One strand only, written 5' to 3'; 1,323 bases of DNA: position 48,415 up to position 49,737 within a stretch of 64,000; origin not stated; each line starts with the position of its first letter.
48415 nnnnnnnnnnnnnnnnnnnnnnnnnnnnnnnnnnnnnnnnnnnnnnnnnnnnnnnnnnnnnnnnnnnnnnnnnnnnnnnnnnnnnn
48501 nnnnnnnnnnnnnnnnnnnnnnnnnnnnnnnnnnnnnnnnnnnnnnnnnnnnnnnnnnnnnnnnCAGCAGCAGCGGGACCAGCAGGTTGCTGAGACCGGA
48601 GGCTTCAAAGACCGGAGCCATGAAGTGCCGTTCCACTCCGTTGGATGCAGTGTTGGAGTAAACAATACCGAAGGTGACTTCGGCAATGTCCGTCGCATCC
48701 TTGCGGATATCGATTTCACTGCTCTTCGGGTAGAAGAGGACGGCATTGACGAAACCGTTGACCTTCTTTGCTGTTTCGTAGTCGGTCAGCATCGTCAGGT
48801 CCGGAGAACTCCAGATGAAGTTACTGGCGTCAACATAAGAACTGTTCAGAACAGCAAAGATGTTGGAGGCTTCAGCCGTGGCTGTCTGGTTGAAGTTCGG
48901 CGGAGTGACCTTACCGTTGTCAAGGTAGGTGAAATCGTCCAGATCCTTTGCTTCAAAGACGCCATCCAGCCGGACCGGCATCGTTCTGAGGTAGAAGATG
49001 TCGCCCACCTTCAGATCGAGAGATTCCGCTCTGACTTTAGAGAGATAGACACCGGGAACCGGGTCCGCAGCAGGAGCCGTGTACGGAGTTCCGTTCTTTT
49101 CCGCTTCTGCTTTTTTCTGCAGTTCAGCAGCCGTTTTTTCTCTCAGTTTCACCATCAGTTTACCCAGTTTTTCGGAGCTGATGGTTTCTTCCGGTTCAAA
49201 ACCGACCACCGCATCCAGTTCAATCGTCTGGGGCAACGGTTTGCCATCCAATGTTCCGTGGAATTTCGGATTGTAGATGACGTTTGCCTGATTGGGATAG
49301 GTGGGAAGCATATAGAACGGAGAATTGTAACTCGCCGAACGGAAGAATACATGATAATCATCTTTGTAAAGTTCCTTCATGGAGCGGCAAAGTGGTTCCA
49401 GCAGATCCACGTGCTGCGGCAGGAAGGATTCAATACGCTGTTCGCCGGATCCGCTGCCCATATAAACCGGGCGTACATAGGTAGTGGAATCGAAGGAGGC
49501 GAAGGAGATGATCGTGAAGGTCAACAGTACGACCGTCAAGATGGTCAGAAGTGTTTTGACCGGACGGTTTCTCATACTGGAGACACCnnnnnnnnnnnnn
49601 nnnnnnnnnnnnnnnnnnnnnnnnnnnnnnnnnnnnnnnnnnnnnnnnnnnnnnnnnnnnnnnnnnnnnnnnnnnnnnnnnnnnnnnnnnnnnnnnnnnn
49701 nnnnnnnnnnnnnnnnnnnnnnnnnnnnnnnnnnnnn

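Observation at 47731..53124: Giant 1797-aa protein fusing a probably inactive M28/PA peptidase-like ectodomain to an FtsX/MacB-type permease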

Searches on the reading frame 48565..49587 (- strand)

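Call 101: search_protein_families(library=padloc, proteins=[window:48565-49587:-], max_evalue=1)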
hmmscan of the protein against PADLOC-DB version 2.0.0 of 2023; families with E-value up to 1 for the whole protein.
window:48565-49587:- (341 aa): 1 family
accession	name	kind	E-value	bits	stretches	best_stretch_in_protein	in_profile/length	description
PDLC01991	CARF_m8--CARF_LolE_TM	-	6.4e-09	32.5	2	177-335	304-440/810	-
